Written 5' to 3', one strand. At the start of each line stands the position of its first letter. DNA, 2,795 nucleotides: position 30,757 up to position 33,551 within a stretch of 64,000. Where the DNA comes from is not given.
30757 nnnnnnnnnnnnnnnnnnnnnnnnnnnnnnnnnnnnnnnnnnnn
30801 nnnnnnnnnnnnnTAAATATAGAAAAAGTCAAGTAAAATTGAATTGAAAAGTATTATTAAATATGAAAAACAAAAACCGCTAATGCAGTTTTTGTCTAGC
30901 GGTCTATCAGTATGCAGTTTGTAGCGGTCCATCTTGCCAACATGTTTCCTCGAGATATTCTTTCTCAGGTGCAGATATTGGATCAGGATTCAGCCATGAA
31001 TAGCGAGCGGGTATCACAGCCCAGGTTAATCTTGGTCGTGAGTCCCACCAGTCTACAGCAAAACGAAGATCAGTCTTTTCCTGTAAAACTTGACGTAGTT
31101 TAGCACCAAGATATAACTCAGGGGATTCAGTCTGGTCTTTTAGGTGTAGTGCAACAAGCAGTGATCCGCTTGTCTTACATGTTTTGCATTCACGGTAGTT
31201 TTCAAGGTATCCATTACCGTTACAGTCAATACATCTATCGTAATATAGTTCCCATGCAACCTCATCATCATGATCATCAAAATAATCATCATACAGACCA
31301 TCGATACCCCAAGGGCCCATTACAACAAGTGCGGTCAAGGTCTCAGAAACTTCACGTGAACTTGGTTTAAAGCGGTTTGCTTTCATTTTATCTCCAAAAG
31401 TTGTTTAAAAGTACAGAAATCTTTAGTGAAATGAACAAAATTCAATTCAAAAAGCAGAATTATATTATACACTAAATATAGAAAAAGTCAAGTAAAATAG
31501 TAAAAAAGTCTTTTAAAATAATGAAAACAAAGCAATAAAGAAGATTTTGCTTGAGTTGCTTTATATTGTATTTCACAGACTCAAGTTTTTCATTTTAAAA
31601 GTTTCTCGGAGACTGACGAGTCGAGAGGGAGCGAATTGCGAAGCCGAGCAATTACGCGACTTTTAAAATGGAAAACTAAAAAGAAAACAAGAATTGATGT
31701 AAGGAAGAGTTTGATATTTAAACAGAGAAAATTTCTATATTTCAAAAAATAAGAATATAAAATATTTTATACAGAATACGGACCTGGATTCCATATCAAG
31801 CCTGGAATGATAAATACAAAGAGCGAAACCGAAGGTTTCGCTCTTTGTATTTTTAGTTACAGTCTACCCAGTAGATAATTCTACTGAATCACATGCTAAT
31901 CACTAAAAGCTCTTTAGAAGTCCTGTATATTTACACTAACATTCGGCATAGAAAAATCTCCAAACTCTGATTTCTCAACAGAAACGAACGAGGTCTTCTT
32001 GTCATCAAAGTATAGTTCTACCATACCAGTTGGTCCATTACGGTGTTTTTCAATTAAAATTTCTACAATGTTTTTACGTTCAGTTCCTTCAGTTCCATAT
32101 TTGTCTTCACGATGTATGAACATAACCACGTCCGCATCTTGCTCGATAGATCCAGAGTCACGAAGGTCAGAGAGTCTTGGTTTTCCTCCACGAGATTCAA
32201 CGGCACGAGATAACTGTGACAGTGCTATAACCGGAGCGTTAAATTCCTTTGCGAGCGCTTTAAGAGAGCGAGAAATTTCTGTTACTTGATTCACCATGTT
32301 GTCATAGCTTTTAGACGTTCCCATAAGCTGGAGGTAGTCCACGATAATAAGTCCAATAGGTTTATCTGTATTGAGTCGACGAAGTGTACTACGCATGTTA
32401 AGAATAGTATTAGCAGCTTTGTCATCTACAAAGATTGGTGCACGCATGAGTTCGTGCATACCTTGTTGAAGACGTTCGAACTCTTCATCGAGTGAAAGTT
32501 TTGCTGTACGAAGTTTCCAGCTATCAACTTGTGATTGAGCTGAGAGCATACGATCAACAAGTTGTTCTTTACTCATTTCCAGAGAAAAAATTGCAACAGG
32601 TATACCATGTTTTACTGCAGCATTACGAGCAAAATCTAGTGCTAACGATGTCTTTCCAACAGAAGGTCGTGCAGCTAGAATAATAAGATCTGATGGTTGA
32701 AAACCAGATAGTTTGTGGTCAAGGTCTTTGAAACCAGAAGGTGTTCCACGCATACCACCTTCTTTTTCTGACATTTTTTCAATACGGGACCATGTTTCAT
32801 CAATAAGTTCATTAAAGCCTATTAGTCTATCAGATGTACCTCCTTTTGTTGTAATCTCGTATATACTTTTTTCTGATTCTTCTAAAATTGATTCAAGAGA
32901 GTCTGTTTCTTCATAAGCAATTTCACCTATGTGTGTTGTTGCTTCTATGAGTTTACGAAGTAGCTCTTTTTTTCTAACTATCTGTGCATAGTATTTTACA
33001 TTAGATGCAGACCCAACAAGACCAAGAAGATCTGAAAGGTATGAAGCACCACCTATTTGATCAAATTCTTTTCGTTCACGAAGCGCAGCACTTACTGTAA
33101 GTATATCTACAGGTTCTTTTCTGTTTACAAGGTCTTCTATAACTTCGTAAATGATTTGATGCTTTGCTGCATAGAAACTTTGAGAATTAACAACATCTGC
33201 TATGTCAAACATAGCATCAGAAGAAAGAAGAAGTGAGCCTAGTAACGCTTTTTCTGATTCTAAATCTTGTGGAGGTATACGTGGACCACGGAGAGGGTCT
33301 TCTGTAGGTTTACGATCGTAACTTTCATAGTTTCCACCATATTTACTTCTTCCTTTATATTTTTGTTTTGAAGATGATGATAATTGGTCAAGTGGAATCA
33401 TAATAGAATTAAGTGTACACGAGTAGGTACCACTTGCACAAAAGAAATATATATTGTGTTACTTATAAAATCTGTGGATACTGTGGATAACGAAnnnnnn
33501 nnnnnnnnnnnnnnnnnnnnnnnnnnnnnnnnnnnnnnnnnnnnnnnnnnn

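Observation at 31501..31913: Unusually long (about 410-bp) non-coding stretch with a GC-rich structured element closed by a 12-bp inverted repeat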

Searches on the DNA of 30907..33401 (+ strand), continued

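Call 108: search_with_rna_model(model_id=R3, sources=[window, L002, L003, L004, L005, L006, L007, L008, L009, L010, L011, L012, L013, L014, L015, L016, L017, L018, L019, L020, L021, L022, L023, L024, L025, L026, L027, L028, L029, L030, L031, L032, L033, L034, L035, L036, L037, L038, L039, L040, L041, L042, L043, L044, L045, L046, L047, L048, L049, L050, L051, L052, L053, L054, L055, L056, L057, L058, L059, L060, L061, L062, L063, L064, L065, L066, L067, L068, L069, L070, L071, L072, L073, L074, L075, L076, L077, L078, L079, L080, L081, L082, L084, L089, L090, L092, L093, L094, L095, L096, L099, L101, L102], max_evalue=10)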
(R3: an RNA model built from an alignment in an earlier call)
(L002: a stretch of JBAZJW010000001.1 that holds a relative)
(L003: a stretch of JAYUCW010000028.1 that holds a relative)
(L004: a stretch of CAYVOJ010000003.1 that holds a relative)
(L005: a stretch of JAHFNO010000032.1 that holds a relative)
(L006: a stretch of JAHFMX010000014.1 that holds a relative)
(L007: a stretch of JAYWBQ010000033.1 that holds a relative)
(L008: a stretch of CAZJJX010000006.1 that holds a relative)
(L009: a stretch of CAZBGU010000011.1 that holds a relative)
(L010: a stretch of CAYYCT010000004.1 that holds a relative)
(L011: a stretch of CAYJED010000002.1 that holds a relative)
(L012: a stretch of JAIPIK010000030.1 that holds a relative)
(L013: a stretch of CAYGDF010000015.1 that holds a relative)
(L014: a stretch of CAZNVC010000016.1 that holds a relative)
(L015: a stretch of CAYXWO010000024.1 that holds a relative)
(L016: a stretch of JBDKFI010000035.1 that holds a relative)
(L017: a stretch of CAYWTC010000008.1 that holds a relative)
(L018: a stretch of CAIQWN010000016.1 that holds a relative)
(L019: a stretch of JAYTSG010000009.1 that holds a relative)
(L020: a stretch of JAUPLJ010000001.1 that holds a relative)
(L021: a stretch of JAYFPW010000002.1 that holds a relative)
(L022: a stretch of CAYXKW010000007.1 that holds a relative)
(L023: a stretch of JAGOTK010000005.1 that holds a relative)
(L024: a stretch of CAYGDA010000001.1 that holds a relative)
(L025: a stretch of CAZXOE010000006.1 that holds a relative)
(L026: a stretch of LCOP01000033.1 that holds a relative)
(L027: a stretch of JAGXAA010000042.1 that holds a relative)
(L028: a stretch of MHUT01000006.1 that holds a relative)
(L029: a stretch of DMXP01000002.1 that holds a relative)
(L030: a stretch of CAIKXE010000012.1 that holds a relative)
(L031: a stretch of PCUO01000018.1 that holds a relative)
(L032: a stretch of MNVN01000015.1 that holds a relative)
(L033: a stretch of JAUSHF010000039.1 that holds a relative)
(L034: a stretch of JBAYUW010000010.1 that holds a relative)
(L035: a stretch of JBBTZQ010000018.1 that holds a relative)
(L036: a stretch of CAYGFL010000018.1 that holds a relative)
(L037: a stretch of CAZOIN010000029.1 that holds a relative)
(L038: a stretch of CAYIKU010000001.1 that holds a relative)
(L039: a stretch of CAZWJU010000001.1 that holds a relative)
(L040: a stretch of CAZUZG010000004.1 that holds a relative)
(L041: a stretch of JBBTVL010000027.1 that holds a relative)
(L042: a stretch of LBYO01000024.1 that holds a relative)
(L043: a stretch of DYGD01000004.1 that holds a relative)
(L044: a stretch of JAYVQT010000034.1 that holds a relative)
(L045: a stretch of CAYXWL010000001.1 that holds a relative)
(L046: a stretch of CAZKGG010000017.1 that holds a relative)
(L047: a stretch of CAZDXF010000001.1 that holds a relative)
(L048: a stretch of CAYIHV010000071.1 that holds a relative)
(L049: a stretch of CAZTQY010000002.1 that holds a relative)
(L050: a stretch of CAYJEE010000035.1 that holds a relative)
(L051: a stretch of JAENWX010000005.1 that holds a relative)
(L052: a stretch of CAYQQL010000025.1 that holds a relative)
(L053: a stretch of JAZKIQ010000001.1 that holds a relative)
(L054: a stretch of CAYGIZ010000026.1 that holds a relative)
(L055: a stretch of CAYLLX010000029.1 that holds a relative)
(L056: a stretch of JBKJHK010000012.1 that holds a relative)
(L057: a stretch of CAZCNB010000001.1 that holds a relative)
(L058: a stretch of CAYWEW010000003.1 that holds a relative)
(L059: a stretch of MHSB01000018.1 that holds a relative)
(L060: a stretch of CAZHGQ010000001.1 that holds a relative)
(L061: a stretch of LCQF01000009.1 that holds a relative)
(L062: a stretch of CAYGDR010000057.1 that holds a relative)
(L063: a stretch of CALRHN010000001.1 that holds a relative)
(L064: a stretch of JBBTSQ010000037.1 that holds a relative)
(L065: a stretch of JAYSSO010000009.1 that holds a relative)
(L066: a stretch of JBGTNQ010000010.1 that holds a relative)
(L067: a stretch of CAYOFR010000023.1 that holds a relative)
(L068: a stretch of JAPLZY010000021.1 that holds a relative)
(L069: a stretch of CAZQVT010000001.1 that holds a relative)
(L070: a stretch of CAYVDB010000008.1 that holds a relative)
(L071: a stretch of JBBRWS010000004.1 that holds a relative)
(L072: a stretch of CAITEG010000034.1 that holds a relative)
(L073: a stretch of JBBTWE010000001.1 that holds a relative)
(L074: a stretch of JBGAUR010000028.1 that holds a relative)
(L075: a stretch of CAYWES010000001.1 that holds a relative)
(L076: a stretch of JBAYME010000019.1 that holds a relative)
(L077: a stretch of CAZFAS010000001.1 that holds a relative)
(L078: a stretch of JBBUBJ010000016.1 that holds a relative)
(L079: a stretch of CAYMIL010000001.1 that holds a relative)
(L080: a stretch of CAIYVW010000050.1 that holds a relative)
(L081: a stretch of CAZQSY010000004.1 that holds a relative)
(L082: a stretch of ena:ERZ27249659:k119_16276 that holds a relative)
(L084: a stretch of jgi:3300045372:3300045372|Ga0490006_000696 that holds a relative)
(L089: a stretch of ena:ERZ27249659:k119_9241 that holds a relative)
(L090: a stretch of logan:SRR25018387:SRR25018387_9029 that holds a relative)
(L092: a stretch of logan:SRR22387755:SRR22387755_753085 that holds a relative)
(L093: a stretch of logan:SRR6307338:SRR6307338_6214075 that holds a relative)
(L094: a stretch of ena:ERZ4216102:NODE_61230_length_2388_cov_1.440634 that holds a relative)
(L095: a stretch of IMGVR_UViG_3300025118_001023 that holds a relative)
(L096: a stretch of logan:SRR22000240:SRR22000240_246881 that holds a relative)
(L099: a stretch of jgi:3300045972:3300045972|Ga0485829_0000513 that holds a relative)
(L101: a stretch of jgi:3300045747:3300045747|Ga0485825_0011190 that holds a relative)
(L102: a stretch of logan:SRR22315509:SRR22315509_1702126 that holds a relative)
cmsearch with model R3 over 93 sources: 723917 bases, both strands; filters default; matches with E-value up to 10: 8.
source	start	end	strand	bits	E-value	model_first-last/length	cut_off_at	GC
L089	5683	5781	-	102.2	6.4e-24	1-99/99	no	0.41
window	31582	31680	+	100.9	1.4e-23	1-99/99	no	0.4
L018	3306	3405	+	88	4.4e-20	1-99/99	no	0.39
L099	2189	2311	-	85.6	2e-19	1-99/99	no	0.41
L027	4904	5002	+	65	7.6e-14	1-99/99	no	0.51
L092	2660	2808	-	60.1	1.6e-12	1-99/99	no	0.46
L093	1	66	-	37.4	2.3e-06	1-67/99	3'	0.53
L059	5559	5656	+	20.6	0.082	1-99/99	no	0.59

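Call 109: search_with_rna_model(model_id=R3, source=L059, start=5400, end=5800, max_evalue=10, filters=off, show_alignments=1)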
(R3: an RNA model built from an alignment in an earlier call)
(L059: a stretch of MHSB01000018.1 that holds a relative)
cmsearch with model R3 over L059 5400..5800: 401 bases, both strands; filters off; matches with E-value up to 10: 4.
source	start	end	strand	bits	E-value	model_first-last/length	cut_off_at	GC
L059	5559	5656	+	20.6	4.5e-05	1-99/99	no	0.59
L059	5606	5634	-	5.5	0.55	1-99/99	no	0.45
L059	5478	5512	-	2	5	1-99/99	no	0.54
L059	5673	5723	-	1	9.6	1-99/99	no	0.47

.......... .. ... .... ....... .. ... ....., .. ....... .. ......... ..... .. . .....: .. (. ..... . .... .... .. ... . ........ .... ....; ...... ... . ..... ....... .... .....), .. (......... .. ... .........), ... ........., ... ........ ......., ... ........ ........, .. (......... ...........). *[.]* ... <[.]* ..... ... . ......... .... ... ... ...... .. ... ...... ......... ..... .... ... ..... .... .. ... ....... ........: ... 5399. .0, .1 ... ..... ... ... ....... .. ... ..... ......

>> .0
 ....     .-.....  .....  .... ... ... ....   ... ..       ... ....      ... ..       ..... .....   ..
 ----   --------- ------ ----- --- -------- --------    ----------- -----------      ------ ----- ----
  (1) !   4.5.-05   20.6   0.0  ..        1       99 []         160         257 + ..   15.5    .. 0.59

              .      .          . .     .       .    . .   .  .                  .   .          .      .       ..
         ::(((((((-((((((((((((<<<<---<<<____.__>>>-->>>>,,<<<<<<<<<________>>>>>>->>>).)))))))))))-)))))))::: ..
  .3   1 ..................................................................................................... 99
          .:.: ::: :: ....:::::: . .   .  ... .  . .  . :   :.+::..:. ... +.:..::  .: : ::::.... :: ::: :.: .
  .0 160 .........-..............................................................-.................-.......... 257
